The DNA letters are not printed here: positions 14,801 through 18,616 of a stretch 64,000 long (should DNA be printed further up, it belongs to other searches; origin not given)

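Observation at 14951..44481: Four paralogous giant nonaheme c-type cytochromes with swapped N-terminal domains and poly-Thr linkers, all on one strand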

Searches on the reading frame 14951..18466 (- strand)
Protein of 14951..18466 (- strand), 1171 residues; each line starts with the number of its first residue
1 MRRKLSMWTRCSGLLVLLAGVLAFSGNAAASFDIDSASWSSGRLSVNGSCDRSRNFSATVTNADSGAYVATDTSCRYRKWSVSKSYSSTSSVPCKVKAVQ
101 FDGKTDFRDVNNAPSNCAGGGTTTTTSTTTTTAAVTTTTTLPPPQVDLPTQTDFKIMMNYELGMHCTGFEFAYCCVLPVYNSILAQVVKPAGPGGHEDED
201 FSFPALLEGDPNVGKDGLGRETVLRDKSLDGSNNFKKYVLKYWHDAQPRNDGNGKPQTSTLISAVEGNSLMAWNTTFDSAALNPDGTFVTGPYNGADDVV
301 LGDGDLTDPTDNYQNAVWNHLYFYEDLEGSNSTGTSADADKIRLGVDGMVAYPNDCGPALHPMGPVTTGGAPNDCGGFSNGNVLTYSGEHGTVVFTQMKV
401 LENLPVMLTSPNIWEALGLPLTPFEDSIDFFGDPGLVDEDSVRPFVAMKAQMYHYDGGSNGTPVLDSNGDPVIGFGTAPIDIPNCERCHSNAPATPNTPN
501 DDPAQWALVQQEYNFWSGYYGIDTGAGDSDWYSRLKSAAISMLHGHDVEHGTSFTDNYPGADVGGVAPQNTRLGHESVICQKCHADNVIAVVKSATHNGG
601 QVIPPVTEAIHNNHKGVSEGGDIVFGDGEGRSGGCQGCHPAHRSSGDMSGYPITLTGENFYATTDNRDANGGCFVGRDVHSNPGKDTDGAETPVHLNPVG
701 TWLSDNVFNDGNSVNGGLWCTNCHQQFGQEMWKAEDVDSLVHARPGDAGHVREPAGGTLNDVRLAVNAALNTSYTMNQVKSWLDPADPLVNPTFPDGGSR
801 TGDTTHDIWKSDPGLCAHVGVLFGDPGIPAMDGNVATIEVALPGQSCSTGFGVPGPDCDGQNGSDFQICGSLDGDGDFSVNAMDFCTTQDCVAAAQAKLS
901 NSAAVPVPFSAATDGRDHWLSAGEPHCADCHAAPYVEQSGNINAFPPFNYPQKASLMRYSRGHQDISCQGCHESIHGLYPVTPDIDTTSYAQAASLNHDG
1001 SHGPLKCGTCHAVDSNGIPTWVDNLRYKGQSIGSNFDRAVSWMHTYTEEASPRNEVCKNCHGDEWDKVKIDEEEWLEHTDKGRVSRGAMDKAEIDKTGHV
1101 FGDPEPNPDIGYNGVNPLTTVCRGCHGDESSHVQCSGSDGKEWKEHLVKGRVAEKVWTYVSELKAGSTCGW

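Call 6: search_protein_families(library=pfam, proteins=[window:14951-18466:-], max_evalue=1)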
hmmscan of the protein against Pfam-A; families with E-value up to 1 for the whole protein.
window:14951-18466:- (1171 aa): 6 families
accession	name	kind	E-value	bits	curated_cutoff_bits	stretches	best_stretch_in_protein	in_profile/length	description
PF14522.11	Cytochrome_C7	-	1.5e-09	38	24.8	2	921-1011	8-66/67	Cytochrome c7 and related cytochrome c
PF22113.1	Mtrc-MtrF_II-IV_dom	-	1.4e-05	25.2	30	2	1004-1069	81-137/176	Outer membrane cytochrome MtrC/MtrF-like, domains II/IV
PF02085.21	Cytochrom_CIII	-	0.00041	21.1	22.9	2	989-1065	16-86/101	Class III cytochrome C family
PF14537.11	Cytochrom_c3_2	-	0.0006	20.7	25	1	926-1013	8-66/79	Cytochrome c3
PF11921.14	DUF3439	-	0.08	13.4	27.1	1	116-142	32-66/122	Domain of unknown function (DUF3439)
PF09699.15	Paired_CXXCH_1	-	0.36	11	20.6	0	632-645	6-19/41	Doubled CXXCH motif (Paired_CXXCH_1)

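Call 7: search_protein_families(library=ncbifam, proteins=[window:14951-18466:-], max_evalue=1)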
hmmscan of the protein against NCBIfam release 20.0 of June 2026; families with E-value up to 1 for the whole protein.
window:14951-18466:- (1171 aa): 0 families

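Call 8: search_solved_structures(query=window:14951-18466:-, max_evalue=1, show_alignments=2)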
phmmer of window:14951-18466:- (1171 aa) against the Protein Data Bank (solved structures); distinct sequences matched with E-value up to 1: 2.
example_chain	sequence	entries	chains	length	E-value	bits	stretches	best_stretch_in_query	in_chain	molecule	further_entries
1ehj_A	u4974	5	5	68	0.08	14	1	961-1012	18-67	CYTOCHROME C7 | CYTOCHROME C551.5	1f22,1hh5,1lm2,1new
1kwj_A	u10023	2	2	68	0.17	12.9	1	962-1012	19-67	cytochrome c7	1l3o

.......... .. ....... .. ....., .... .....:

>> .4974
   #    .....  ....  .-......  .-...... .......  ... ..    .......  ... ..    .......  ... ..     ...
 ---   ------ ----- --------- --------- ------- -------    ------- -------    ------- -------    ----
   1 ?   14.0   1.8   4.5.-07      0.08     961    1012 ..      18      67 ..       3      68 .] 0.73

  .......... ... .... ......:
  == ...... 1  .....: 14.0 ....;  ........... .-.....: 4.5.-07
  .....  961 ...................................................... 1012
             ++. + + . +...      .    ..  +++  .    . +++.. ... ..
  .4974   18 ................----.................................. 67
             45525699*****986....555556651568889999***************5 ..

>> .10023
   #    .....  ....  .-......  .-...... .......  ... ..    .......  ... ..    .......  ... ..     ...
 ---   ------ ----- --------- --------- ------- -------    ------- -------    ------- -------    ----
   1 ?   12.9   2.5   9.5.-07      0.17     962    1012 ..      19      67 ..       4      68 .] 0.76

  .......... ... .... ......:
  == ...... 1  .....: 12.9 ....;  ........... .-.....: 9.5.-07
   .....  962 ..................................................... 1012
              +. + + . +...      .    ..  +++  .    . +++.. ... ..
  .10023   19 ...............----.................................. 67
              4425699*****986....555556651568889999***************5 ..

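Call 9: find_homologous_proteins(query=window:14951-18466:-)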
Query window:14951-18466:- (1171 aa): 624 proteins with E <= 0.001 among 8000 candidates; the best 120 are listed.
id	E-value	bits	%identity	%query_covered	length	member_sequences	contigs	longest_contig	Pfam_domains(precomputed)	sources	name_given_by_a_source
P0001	0.0e+0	1864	71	99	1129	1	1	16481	PF14522.12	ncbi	ncbi:MAG: hypothetical protein WBO37_10480 [Gammaproteobacteria bacterium]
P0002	0.0e+0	1723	73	88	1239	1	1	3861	PF00801.27,PF17963.8,PF17892.8,PF17803.8,PF14522.12,PF18911.7,PF22113.2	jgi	-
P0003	0.0e+0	1685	72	88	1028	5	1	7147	PF14522.12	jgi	jgi:hypothetical protein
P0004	0.0e+0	1670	71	89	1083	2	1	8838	PF17963.8,PF17892.8,PF14522.12,PF22113.2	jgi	jgi:hypothetical protein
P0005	0.0e+0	1648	69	89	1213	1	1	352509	PF17963.8,PF17892.8,PF17803.8,PF14522.12,PF22113.2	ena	-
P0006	0.0e+0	1632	68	92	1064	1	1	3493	PF02085.22,PF14522.12,PF22113.2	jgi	jgi:hypothetical protein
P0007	0.0e+0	1626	65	98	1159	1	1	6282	PF14522.12,PF22113.2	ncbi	-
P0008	0.0e+0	1621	65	97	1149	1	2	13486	PF14522.12,PF22113.2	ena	-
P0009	0.0e+0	1620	68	89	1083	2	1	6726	PF17963.8,PF17892.8,PF17803.8,PF14522.12,PF22113.2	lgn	-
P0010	0.0e+0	1617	65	98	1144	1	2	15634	PF02085.22,PF14522.12,PF22113.2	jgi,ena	-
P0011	0.0e+0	1613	64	99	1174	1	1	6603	PF14537.12,PF14522.12,PF22113.2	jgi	-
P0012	0.0e+0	1576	63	98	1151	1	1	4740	PF14522.12,PF22113.2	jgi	jgi:hypothetical protein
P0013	0.0e+0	1574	62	100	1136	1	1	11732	PF02085.22,PF14522.12,PF22113.2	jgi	-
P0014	0.0e+0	1559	67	89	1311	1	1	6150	PF00801.27,PF17963.8,PF17892.8,PF17803.8,PF14522.12,PF18911.7,PF22113.2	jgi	jgi:hypothetical protein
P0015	0.0e+0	1554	61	100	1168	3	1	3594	PF14522.12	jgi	jgi:hypothetical protein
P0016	0.0e+0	1547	66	89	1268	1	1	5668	PF00801.27,PF17963.8,PF17892.8,PF17803.8,PF14522.12,PF18911.7,PF22113.2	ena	-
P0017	0.0e+0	1518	65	89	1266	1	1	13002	PF17963.8,PF17892.8,PF17803.8,PF14522.12,PF22113.2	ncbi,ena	-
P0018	0.0e+0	1504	60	99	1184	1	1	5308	PF14522.12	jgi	-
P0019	0.0e+0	1502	65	88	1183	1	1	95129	PF17963.8,PF17892.8,PF17803.8,PF14522.12,PF22113.2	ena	-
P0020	0.0e+0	1499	61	99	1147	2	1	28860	PF14522.12,PF22113.2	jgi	jgi:hypothetical protein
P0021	0.0e+0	1491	64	89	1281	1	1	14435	PF00801.27,PF17963.8,PF17892.8,PF17803.8,PF14522.12,PF18911.7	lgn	-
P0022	0.0e+0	1490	64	87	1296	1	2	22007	PF14537.12,PF17963.8,PF17892.8,PF17803.8,PF14522.12,PF22113.2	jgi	jgi:hypothetical protein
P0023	0.0e+0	1481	64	91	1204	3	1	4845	PF17963.8,PF05345.19,PF14522.12,PF18911.7,PF22113.2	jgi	-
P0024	0.0e+0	1470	64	88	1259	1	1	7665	PF14522.12,PF22113.2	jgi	-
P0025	0.0e+0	1465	61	92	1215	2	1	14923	PF14522.12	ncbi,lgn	-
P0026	0.0e+0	1465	64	89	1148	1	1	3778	PF17963.8,PF17892.8,PF17803.8,PF14522.12,PF22113.2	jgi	jgi:hypothetical protein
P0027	0.0e+0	1462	64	88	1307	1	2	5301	PF17963.8,PF17892.8,PF17803.8,PF14522.12,PF18911.7,PF22113.2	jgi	jgi:hypothetical protein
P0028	0.0e+0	1456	64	88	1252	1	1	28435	PF14522.12,PF22113.2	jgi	-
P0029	0.0e+0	1450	59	98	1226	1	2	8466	PF14522.12,PF22113.2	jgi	-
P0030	0.0e+0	1444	63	88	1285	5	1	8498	PF14522.12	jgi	-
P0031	0.0e+0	1443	64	87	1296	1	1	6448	PF02412.24,PF17963.8,PF17892.8,PF17803.8,PF14522.12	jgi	-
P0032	0.0e+0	1437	61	91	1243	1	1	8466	PF00801.27,PF14522.12,PF18911.7,PF22113.2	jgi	-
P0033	0.0e+0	1435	63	88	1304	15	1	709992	PF17963.8,PF17892.8,PF17803.8,PF14522.12,PF22113.2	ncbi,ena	-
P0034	0.0e+0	1431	63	90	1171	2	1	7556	PF17963.8,PF17892.8,PF17803.8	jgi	jgi:hypothetical protein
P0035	0.0e+0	1426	63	87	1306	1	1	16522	PF17963.8,PF17892.8,PF17803.8,PF14522.12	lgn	-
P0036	0.0e+0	1422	64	87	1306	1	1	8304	PF17963.8,PF17892.8,PF17803.8,PF14522.12,PF22113.2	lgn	-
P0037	0.0e+0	1421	59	100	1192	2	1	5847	PF14522.12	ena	-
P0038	0.0e+0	1417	57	100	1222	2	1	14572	PF14522.12,PF22113.2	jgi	-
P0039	0.0e+0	1411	62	88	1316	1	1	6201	PF00801.27,PF14522.12,PF18911.7,PF22113.2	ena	-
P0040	0.0e+0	1408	58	100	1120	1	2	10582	PF14522.12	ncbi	-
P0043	0.0e+0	1394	57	99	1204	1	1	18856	PF14522.12,PF22113.2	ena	-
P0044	0.0e+0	1392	61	87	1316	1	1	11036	PF17963.8,PF17892.8,PF17803.8,PF14522.12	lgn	-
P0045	0.0e+0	1392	63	87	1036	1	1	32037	PF14537.12,PF14522.12,PF22113.2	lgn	-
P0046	0.0e+0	1391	61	87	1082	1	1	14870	PF14522.12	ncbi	-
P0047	0.0e+0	1385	56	99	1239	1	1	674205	PF14522.12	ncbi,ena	-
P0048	0.0e+0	1384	62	88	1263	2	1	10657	PF14522.12,PF22113.2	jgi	jgi:hypothetical protein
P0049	0.0e+0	1382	62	89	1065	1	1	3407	PF14522.12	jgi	jgi:cytochrome c553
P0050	0.0e+0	1371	61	88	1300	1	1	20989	PF22352.3,PF00801.27,PF14522.12,PF18911.7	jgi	-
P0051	0.0e+0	1370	60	91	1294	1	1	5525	PF00801.27,PF17963.8,PF14522.12,PF18911.7,PF22113.2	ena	-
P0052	0.0e+0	1365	61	89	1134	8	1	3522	PF17963.8,PF17892.8,PF14522.12,PF22113.2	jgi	jgi:hypothetical protein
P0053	0.0e+0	1362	60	87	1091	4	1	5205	PF14522.12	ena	-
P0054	0.0e+0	1361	60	87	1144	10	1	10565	PF22113.2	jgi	jgi:hypothetical protein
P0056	0.0e+0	1358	60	89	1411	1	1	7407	PF17963.8,PF17892.8,PF17803.8,PF14522.12,PF22113.2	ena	-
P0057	0.0e+0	1358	61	87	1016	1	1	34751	PF14522.12,PF22113.2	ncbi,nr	ncbi:MAG: hypothetical protein D6721_08275 [Gammaproteobacteria bacterium]|nr:MAG: hypothetical prot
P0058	0.0e+0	1357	60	87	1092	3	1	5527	PF14522.12,PF22113.2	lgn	-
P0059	0.0e+0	1356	60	88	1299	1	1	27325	PF00801.27,PF14522.12,PF18911.7,PF22113.2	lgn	-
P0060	0.0e+0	1355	58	89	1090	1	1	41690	PF14522.12,PF22113.2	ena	-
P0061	0.0e+0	1353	58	89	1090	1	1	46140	PF14522.12,PF22113.2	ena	-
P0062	0.0e+0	1353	61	88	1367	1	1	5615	PF17963.8,PF17892.8,PF17803.8,PF14522.12,PF22113.2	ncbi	-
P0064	0.0e+0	1349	58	89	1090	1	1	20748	PF14522.12,PF22113.2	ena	-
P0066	0.0e+0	1349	61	87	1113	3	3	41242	PF22113.2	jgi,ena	-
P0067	0.0e+0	1349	62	87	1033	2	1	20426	PF14522.12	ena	-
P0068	0.0e+0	1347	60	87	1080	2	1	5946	PF14522.12,PF22113.2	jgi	jgi:hypothetical protein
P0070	0.0e+0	1345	60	88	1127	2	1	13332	PF17963.8,PF17892.8,PF14522.12,PF22113.2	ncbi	ncbi:MAG: hypothetical protein DRQ44_02265, partial [Gammaproteobacteria bacterium]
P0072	0.0e+0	1341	61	87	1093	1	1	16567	PF14537.12,PF22113.2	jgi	jgi:hypothetical protein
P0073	0.0e+0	1341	60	87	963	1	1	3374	PF14522.12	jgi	-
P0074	0.0e+0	1336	61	88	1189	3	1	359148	PF14522.12,PF22113.2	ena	-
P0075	0.0e+0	1335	59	87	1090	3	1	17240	PF14522.12,PF22113.2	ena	-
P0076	0.0e+0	1330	57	89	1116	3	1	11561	PF14522.12,PF22113.2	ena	-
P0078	0.0e+0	1329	57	91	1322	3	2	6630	PF14522.12,PF18911.7,PF22113.2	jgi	jgi:hypothetical protein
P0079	0.0e+0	1326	57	73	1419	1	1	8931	PF00801.27,PF17963.8,PF17892.8,PF17803.8,PF14522.12,PF18911.7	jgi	-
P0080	0.0e+0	1324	58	87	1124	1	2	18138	PF14522.12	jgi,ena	-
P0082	0.0e+0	1320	58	88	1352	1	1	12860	PF14522.12,PF18911.7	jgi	-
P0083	0.0e+0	1318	58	89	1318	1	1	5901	PF00801.27,PF14522.12,PF18911.7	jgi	jgi:hypothetical protein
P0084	0.0e+0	1316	60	88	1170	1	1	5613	PF14522.12,PF22113.2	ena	-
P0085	0.0e+0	1315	56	100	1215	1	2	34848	PF14522.12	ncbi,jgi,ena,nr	ncbi:MAG: hypothetical protein OEY45_00430 [Gammaproteobacteria bacterium]|nr:hypothetical protein [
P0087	0.0e+0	1310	56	100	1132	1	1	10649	PF14522.12,PF22113.2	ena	-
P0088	0.0e+0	1306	62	85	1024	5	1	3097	PF14522.12,PF22113.2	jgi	jgi:hypothetical protein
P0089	0.0e+0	1306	59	87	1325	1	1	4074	PF17963.8,PF17892.8,PF17803.8,PF14522.12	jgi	jgi:hypothetical protein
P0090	0.0e+0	1304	55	100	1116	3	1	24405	PF14522.12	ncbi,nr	ncbi:MAG TPA: hypothetical protein ENK05_13410 [Gammaproteobacteria bacterium]|nr:hypothetical prote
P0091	0.0e+0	1302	63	83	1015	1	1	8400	PF14522.12,PF22113.2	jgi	jgi:hypothetical protein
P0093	0.0e+0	1298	58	90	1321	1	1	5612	PF22113.2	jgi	jgi:hypothetical protein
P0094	0.0e+0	1297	60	87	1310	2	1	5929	PF02412.24,PF17963.8,PF17892.8,PF17803.8,PF14522.12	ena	-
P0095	0.0e+0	1293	58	87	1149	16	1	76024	PF14522.12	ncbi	ncbi:MAG: hypothetical protein ABW155_01500 [Candidatus Thiodiazotropha sp.]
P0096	0.0e+0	1293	58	88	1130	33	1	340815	PF14522.12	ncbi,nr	ncbi:MAG: hypothetical protein KZQ98_04205 [Candidatus Thiodiazotropha sp. (ex Lucinoma borealis)]|n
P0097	0.0e+0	1293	58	89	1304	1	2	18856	PF14522.12,PF18911.7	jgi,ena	-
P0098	0.0e+0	1291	59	87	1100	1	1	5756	PF14522.12,PF22113.2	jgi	jgi:hypothetical protein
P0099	0.0e+0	1291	58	87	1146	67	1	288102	PF14522.12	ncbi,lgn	ncbi:MAG: hypothetical protein AB2802_13285 [Candidatus Thiodiazotropha endolucinida]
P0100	0.0e+0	1290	59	87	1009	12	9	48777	PF14537.12,PF14522.12,PF22113.2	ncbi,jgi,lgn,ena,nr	ncbi:MAG: hypothetical protein AUK28_04220 [Desulfobacterales bacterium CG2_30_60_27]|nr:MAG: hypoth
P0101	0.0e+0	1290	60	87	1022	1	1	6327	PF14522.12,PF22113.2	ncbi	-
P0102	0.0e+0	1289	58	88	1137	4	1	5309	PF14522.12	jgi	jgi:hypothetical protein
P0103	0.0e+0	1289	66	75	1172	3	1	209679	PF00801.27,PF17963.8,PF17892.8,PF17803.8,PF14522.12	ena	-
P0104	0.0e+0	1286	58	92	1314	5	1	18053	PF22352.3,PF00801.27,PF17963.8,PF17892.8,PF17803.8,PF14522.12,PF18911.7,PF22113.2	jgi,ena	-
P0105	0.0e+0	1284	58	91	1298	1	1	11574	PF17963.8,PF14522.12,PF22113.2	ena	-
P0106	0.0e+0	1282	59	88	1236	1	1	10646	PF22113.2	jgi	jgi:cytochrome c5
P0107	0.0e+0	1281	59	87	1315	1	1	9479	PF17963.8,PF17892.8,PF17803.8,PF14522.12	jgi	-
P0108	0.0e+0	1279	59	87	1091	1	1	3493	PF14522.12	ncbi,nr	ncbi:MAG: hypothetical protein LJE74_08645 [Proteobacteria bacterium]|nr:hypothetical protein [Pseud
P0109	0.0e+0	1279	60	84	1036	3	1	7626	PF14522.12,PF22113.2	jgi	-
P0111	0.0e+0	1277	57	88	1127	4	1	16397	PF14522.12,PF22113.2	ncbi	-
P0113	0.0e+0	1274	57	89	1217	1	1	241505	PF14522.12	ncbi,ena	-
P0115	0.0e+0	1270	59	87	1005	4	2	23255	PF14522.12,PF22113.2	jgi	jgi:hypothetical protein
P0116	0.0e+0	1267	59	87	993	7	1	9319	PF14522.12,PF22113.2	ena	-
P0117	0.0e+0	1265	58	88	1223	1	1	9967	PF22113.2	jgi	-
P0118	0.0e+0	1262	56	87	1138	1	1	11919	PF14522.12,PF22113.2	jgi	jgi:hypothetical protein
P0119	0.0e+0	1259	56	87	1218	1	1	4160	PF14522.12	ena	-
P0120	0.0e+0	1255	58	90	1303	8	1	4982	PF17963.8,PF17892.8,PF17803.8,PF14522.12,PF22113.2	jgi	-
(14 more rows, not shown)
